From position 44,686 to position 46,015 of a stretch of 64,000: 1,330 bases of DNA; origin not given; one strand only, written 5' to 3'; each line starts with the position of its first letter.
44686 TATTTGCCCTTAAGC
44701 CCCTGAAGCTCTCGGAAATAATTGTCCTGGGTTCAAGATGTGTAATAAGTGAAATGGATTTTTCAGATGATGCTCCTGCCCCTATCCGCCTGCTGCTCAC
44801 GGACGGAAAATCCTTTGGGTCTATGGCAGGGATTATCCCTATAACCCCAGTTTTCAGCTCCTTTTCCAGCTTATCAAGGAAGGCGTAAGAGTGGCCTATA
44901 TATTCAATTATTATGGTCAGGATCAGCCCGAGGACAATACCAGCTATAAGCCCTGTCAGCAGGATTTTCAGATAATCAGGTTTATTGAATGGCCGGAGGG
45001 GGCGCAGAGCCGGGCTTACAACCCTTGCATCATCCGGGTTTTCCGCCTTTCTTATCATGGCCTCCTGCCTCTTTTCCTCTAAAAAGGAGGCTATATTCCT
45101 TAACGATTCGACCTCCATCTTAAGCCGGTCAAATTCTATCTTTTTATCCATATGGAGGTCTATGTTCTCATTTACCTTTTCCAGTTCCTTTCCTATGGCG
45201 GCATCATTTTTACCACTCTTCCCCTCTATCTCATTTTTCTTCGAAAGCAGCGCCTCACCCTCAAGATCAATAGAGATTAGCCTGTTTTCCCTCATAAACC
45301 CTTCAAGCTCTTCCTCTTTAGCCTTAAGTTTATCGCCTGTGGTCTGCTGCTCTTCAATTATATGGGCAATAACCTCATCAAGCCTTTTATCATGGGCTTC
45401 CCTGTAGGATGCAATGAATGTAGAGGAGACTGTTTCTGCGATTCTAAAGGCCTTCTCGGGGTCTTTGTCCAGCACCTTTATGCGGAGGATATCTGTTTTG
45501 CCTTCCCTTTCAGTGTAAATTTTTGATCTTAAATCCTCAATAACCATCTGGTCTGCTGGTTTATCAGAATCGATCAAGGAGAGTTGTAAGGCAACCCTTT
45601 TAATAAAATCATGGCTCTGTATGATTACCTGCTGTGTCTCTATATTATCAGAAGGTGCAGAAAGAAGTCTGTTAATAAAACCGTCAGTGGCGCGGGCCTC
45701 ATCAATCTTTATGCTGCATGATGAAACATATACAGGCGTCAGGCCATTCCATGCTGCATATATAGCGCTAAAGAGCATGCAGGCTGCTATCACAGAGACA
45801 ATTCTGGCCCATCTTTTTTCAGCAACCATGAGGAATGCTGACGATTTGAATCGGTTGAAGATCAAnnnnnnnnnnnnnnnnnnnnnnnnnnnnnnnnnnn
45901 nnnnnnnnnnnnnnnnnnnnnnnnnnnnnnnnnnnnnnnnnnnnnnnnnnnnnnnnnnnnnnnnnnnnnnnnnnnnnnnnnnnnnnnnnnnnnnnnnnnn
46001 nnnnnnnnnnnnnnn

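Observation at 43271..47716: Orphan three-gene envelope operon: ExeA-like ATPase, degenerate HD-GYP protein, and a PCP/pseudo-BY-kinase ending in SPOR domains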

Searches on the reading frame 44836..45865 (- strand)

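Call 65: search_solved_structures(query=window:44836-45865:-, max_evalue=1, show_alignments=2)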
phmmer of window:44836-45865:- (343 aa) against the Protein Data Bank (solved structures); distinct sequences matched with E-value up to 1: 8.
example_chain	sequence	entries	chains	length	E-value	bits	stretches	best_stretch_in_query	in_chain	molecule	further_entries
7ni2_A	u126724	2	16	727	8e-05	25.6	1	221-323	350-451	Tyrosine-protein kinase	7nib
7nhr_A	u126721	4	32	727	8e-05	25.6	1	221-323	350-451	Putative transmembrane protein Wzc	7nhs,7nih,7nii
9exo_H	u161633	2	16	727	8e-05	25.6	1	221-323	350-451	Putative transmembrane protein Wzc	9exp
9i2q_D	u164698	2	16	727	8e-05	25.6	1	221-323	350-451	Putative transmembrane protein Wzc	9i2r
9exq_D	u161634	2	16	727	8e-05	25.6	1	221-323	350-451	Putative transmembrane protein Wzc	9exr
9xgv_A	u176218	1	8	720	0.0051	19.7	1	224-319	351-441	Tyrosine-protein kinase wzc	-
9r62_I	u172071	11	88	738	0.0073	19.2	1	224-316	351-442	Tyrosine-protein kinase wzc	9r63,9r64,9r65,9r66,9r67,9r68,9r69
26gs_A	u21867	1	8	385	0.024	17.5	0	224-288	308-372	Tyrosine-protein kinase wzc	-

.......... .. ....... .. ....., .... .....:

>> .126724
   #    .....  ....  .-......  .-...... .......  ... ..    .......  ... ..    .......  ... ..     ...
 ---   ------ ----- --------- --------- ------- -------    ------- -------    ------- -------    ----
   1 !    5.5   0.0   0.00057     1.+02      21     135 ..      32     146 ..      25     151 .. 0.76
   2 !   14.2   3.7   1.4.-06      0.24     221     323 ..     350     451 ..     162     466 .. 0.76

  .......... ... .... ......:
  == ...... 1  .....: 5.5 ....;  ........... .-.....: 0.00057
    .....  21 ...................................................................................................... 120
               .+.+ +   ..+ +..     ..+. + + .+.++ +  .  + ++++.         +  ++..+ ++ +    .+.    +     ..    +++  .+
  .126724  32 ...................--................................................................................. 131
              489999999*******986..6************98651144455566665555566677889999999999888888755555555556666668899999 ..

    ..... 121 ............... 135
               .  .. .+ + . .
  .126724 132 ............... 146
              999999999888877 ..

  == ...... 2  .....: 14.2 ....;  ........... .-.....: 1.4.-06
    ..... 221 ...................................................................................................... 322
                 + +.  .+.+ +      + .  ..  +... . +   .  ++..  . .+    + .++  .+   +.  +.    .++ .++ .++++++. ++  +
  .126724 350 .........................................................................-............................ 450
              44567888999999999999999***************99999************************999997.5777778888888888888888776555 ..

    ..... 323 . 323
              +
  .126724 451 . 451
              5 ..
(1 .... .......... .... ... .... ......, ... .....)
